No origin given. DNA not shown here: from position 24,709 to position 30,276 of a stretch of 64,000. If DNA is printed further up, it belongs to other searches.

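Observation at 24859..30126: Giant 1755-aa protein: N-terminal beta-rich domain, ~800-aa coiled coil and C-terminal AAA_5 ATPase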

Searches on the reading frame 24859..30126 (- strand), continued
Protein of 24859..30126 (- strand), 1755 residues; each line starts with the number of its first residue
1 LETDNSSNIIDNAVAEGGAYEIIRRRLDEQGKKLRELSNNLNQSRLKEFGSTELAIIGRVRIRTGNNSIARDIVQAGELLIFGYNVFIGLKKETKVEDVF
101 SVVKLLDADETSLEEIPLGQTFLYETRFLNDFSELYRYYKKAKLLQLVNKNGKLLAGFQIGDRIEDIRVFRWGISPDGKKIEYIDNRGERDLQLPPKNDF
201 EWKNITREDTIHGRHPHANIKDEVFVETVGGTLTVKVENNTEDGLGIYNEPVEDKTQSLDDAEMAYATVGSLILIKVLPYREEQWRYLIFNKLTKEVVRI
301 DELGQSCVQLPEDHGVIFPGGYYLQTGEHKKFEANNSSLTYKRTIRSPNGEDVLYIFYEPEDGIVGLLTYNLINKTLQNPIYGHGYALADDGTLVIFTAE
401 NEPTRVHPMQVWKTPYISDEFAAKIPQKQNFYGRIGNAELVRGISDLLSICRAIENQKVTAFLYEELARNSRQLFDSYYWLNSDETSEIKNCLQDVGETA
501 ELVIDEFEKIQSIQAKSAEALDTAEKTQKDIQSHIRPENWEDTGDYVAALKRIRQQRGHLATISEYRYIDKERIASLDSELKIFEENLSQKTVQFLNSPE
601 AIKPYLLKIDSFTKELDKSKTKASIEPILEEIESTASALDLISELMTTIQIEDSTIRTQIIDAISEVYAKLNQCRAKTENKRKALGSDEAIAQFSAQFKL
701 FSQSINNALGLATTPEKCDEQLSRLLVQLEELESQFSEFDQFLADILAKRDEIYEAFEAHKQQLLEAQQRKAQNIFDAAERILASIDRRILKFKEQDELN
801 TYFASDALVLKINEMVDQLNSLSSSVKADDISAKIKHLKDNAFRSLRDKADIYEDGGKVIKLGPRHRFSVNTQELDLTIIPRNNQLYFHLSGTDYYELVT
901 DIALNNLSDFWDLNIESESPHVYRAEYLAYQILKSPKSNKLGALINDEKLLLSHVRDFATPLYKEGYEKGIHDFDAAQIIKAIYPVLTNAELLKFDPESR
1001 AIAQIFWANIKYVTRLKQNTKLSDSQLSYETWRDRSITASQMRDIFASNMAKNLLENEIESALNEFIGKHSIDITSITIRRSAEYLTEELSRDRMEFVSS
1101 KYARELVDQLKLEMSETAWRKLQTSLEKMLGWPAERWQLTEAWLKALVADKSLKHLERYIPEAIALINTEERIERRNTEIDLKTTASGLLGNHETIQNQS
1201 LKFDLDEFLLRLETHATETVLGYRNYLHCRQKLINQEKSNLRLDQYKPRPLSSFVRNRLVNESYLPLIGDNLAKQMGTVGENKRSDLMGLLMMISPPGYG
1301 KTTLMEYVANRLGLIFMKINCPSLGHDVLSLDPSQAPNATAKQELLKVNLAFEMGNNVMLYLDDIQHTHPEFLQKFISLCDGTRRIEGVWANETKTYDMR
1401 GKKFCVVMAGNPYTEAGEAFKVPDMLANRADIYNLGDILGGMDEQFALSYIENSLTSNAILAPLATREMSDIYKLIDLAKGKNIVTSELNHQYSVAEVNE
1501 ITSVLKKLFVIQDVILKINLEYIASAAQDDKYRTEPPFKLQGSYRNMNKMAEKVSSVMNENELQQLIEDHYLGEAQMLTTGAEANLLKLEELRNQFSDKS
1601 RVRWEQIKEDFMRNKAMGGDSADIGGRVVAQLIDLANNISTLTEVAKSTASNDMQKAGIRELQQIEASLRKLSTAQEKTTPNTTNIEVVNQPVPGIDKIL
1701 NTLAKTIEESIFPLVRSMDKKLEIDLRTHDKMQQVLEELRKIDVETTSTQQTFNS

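Call 26: find_homologous_proteins(query=L071:2677-8100:+, max_evalue=0.00001)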
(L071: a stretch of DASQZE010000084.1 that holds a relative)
Query L071:2677-8100:+ (1808 aa): 4847 proteins with E <= 0.00001 among 8000 candidates; the best 120 are listed.
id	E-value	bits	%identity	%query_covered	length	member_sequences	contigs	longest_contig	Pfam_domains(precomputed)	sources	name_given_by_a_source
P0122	0.0e+0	3763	94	100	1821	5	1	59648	PF12458.14,PF07728.21,PF25472.2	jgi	jgi:hypothetical protein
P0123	0.0e+0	3457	86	100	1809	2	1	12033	PF12458.14,PF07728.21,PF25472.2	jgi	jgi:hypothetical protein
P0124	0.0e+0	3448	86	100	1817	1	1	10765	PF12458.14,PF07728.21,PF25472.2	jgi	jgi:hypothetical protein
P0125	0.0e+0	3386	85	100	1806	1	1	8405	PF12458.14,PF25472.2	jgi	jgi:hypothetical protein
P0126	0.0e+0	3383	84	100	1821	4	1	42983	PF12458.14,PF07728.21,PF25472.2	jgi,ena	jgi:hypothetical protein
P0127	0.0e+0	3350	84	100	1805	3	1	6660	PF12458.14,PF07728.21,PF25472.2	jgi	jgi:hypothetical protein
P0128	0.0e+0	3264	82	100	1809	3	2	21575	PF12458.14,PF00004.36,PF07728.21,PF25472.2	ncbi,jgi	jgi:hypothetical protein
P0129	0.0e+0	3254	82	100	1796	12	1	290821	PF12458.14,PF07728.21,PF25472.2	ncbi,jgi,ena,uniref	ncbi:MAG TPA: DNA repair ATPase [Longimicrobium sp.]|jgi:hypothetical protein|uniref:DNA repair ATPa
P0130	0.0e+0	3233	81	100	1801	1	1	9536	PF12458.14,PF07728.21,PF25472.2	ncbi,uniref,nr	ncbi:DNA repair ATPase [Longimicrobium sp.]|uniref:DNA repair ATPase n=1 Tax=Longimicrobium sp. TaxI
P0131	0.0e+0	3189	83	94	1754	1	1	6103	PF12458.14,PF07728.21,PF25472.2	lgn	-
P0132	0.0e+0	3185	83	94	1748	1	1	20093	PF12458.14,PF07728.21,PF25472.2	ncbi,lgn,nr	ncbi:MAG TPA: DNA repair ATPase [Longimicrobiaceae bacterium]|nr:DNA repair ATPase [Longimicrobiacea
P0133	0.0e+0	3179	80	100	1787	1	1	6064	PF12458.14,PF00004.36,PF07728.21,PF25472.2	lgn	-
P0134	0.0e+0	3155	84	94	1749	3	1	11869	PF12458.14,PF07728.21,PF25472.2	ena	-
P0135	0.0e+0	3113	83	93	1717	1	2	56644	PF12458.14,PF07728.21,PF25472.2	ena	-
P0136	0.0e+0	3070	81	94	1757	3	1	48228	PF12458.14,PF00004.36,PF07728.21,PF25472.2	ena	-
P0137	0.0e+0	3020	81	92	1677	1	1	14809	PF12458.14,PF00004.36,PF07728.21,PF25472.2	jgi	jgi:hypothetical protein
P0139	0.0e+0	2953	78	94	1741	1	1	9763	PF12458.14,PF00004.36,PF13401.13,PF07728.21,PF25472.2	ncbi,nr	ncbi:MAG TPA: DNA repair ATPase [Longimicrobium sp.]|nr:DNA repair ATPase [Longimicrobium sp.]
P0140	0.0e+0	2885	76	94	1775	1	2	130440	PF12458.14,PF00004.36,PF07728.21,PF25472.2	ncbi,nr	ncbi:MAG: DNA repair ATPase [Pseudomonadota bacterium]|nr:DNA repair ATPase [Pseudomonadota bacteriu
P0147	0.0e+0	2810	74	94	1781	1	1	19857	PF12458.14,PF00004.36,PF25472.2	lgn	-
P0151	0.0e+0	2784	73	94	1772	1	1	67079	PF12458.14,PF00004.36,PF25472.2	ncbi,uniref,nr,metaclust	ncbi:DNA repair protein [Lysobacter daejeonensis GH1-9]|uniref:DNA repair protein n=1 Tax=Lysobacter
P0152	0.0e+0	2781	72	95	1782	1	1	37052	PF12458.14,PF00004.36,PF07728.21,PF25472.2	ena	-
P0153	0.0e+0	2779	72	94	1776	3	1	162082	PF12458.14,PF00004.36,PF13401.13,PF07728.21,PF25472.2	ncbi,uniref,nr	ncbi:DNA repair ATPase [Lysobacter sp. MMG2]|uniref:DNA repair ATPase n=1 Tax=Lysobacter sp. MMG2 Ta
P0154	0.0e+0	2766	73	94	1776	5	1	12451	PF12458.14,PF00004.36,PF07728.21,PF25472.2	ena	-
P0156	0.0e+0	2764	72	95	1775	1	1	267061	PF12458.14,PF00004.36,PF25472.2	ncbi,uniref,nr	ncbi:DNA repair ATPase [Cognatilysobacter terrigena]|uniref:DNA repair ATPase n=1 Tax=Cognatilysobac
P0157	0.0e+0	2764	73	93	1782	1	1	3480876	PF12458.14,PF00004.36,PF13401.13,PF07728.21,PF25472.2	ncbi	-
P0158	0.0e+0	2762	71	95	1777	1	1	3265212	PF12458.14,PF00004.36,PF25472.2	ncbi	ncbi:DNA repair ATPase [Lysobacter sp. HA35]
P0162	0.0e+0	2718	71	94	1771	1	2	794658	PF12458.14,PF00004.36,PF07728.21,PF25472.2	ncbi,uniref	ncbi:DNA repair ATPase [Lysobacter sp. A3-1-A15]|uniref:DNA repair ATPase n=1 Tax=Novilysobacter vis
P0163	0.0e+0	2712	71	94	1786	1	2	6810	PF12458.14,PF00004.36,PF25472.2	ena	-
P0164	0.0e+0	2695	71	94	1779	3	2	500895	PF12458.14,PF00004.36,PF07728.21,PF25472.2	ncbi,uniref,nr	ncbi:DNA repair ATPase [Flavobacterium sp. MXW15]|uniref:DNA repair ATPase n=1 Tax=Xanthomonas chiti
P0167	0.0e+0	2652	71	93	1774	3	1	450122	PF12458.14,PF00004.36,PF07728.21,PF25472.2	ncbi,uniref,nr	ncbi:DNA repair ATPase [Luteimonas huabeiensis]|uniref:DNA repair ATPase n=1 Tax=Luteimonas huabeien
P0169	0.0e+0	2640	71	93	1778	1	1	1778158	PF12458.14,PF00004.36,PF07728.21,PF25472.2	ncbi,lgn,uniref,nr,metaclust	ncbi:AAA domain (dynein-related subfamily) [Pseudoxanthomonas sp. GM95]|uniref:DNA repair ATPase n=1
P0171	0.0e+0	2623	72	90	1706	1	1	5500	PF12458.14,PF00004.36,PF13401.13,PF07728.21,PF25472.2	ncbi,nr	ncbi:MAG TPA: DNA repair ATPase, partial [Luteimonas sp.]|nr:DNA repair ATPase [Luteimonas sp.]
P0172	0.0e+0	2619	72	91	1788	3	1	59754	PF12458.14,PF00004.36,PF07728.21,PF25472.2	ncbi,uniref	ncbi:MAG: DNA repair ATPase [Stenotrophomonas sp.]|uniref:DNA repair ATPase n=1 Tax=Stenotrophomonas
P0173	0.0e+0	2617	72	91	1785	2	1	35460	PF12458.14,PF00004.36,PF07728.21,PF25472.2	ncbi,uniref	ncbi:DNA repair ATPase [Stenotrophomonas sp.]|uniref:DNA repair ATPase n=1 Tax=Stenotrophomonas sp. 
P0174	0.0e+0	2616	69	95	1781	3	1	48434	PF12458.14,PF00004.36,PF07728.21,PF25472.2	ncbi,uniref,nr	ncbi:AAA family ATPase [Luteimonas aestuarii]|uniref:AAA family ATPase n=1 Tax=Luteimonas aestuarii 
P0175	0.0e+0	2616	69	94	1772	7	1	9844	PF12458.14,PF00004.36,PF07728.21,PF25472.2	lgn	-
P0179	0.0e+0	2611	68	95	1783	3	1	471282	PF12458.14,PF00004.36,PF07728.21,PF25472.2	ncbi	ncbi:DNA repair ATPase [Luteimonas sp. A501]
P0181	0.0e+0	2608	72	90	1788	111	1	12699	PF12458.14,PF00004.36,PF07728.21,PF25472.2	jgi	-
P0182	0.0e+0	2607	72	90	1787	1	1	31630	PF12458.14,PF00004.36,PF07728.21,PF25472.2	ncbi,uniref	ncbi:DNA repair ATPase [Stenotrophomonas sp. PD6]|uniref:DNA repair ATPase n=1 Tax=Stenotrophomonas 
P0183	0.0e+0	2606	72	91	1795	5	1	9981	PF12458.14,PF00004.36,PF07728.21,PF25472.2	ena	-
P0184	0.0e+0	2605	70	91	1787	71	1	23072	PF12458.14,PF00004.36,PF07728.21,PF25472.2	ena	-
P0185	0.0e+0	2604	72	91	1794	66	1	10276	PF12458.14,PF00004.36,PF07728.21,PF25472.2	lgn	-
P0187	0.0e+0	2601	68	95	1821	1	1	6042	PF12458.14,PF00004.36,PF07728.21,PF25472.2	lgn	-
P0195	0.0e+0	2590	68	95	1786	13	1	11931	PF12458.14,PF00004.36,PF07728.21,PF25472.2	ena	-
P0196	0.0e+0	2589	70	91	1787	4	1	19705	PF12458.14,PF00004.36,PF07728.21,PF25472.2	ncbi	ncbi:MAG: DNA repair ATPase [Stenotrophomonas sp.]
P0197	0.0e+0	2588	72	90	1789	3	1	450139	PF12458.14,PF00004.36,PF07728.21,PF25472.2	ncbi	-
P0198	0.0e+0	2586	68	95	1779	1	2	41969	PF12458.14,PF00004.36,PF07728.21,PF25472.2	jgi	jgi:MoxR-like ATPase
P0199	0.0e+0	2584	72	90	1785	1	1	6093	PF12458.14,PF00004.36,PF07728.21,PF25472.2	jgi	jgi:hypothetical protein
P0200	0.0e+0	2584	72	90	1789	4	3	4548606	PF12458.14,PF00004.36,PF07728.21,PF25472.2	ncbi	ncbi:DNA repair ATPase [Stenotrophomonas lactitubi]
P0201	0.0e+0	2583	71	91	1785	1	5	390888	PF12458.14,PF00004.36,PF07728.21,PF25472.2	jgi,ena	-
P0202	0.0e+0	2583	71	91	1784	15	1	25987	PF12458.14,PF00004.36,PF07728.21,PF25472.2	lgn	-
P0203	0.0e+0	2582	71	91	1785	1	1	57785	PF12458.14,PF00004.36,PF07728.21,PF25472.2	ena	-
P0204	0.0e+0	2579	72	90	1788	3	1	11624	PF12458.14,PF00004.36,PF07728.21,PF25472.2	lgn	-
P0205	0.0e+0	2579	69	95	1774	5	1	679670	PF12458.14,PF00004.36,PF07728.21,PF25472.2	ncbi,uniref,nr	ncbi:DNA repair ATPase [uncultured Luteimonas sp.]|uniref:DNA repair ATPase n=1 Tax=uncultured Lutei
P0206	0.0e+0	2578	72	90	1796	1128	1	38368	PF12458.14,PF00004.36,PF07728.21,PF25472.2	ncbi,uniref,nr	ncbi:DNA repair ATPase [Stenotrophomonas beteli]|uniref:DNA repair protein n=1 Tax=Stenotrophomonas 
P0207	0.0e+0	2578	71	91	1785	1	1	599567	PF12458.14,PF00004.36,PF07728.21,PF25472.2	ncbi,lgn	-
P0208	0.0e+0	2578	71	91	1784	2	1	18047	PF12458.14,PF00004.36,PF07728.21,PF25472.2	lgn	-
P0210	0.0e+0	2570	71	91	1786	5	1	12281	PF12458.14,PF00004.36,PF07728.21,PF25472.2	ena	-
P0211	0.0e+0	2569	67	96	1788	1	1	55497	PF12458.14,PF00004.36,PF07728.21,PF25472.2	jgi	jgi:hypothetical protein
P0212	0.0e+0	2568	67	95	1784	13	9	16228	PF12458.14,PF00004.36,PF25472.2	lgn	-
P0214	0.0e+0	2563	68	93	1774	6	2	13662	PF12458.14,PF00004.36,PF07728.21,PF25472.2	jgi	-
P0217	0.0e+0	2559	68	95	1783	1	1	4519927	PF12458.14,PF00004.36,PF07728.21,PF25472.2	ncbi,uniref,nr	ncbi:DNA repair ATPase [Stenotrophomonas sp. 24(2023)]|uniref:DNA repair ATPase n=1 Tax=Stenotrophom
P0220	0.0e+0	2554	69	92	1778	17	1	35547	PF12458.14,PF00004.36,PF07728.21,PF25472.2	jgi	-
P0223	0.0e+0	2552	68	95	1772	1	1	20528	PF12458.14,PF00004.36,PF07728.21,PF25472.2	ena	-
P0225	0.0e+0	2547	68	92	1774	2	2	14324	PF12458.14,PF00004.36,PF07728.21,PF25472.2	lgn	-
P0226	0.0e+0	2540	67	94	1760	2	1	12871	PF12458.14,PF00004.36,PF07728.21,PF25472.2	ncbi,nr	ncbi:MAG: DNA repair ATPase [Pseudomonadota bacterium]|nr:DNA repair ATPase [Pseudomonadota bacteriu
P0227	0.0e+0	2535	69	91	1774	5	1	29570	PF12458.14,PF00004.36,PF07728.21,PF25472.2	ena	-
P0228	0.0e+0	2534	67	94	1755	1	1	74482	PF12458.14,PF07728.21,PF25472.2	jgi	jgi:hypothetical protein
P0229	0.0e+0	2531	66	95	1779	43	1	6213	PF12458.14,PF00004.36,PF13401.13,PF07728.21,PF25472.2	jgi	jgi:hypothetical protein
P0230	0.0e+0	2527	70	90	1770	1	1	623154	PF12458.14,PF00004.36,PF07728.21,PF25472.2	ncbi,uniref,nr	ncbi:DNA repair ATPase [Lysobacter silvisoli]|uniref:AAA family ATPase n=1 Tax=Lysobacter silvisoli 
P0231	0.0e+0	2513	69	90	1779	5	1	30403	PF12458.14,PF00004.36,PF13401.13,PF07728.21,PF25472.2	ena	-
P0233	0.0e+0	2509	68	90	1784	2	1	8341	PF12458.14,PF00004.36,PF07728.21,PF25472.2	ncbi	ncbi:MAG: DNA repair ATPase [Lysobacter sp.]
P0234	0.0e+0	2500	69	91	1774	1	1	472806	PF12458.14,PF00004.36,PF07728.21,PF25472.2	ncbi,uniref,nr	ncbi:DNA repair ATPase [Luteimonas deserti]|uniref:DNA repair ATPase n=1 Tax=Luteimonas deserti TaxI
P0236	0.0e+0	2498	68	90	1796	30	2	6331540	PF12458.14,PF00004.36,PF07728.21,PF25472.2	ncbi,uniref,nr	ncbi:DNA repair ATPase [Lysobacter capsici]|uniref:DNA repair ATPase n=1 Tax=Lysobacter capsici TaxI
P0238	0.0e+0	2489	68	91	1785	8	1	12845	PF12458.14,PF00004.36,PF13401.13,PF07728.21,PF25472.2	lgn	-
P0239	0.0e+0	2484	66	94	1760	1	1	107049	PF12458.14,PF00004.36,PF07728.21,PF25472.2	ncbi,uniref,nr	ncbi:AAA family ATPase [Lysobacter pythonis]|uniref:AAA family ATPase n=1 Tax=Solilutibacter pythoni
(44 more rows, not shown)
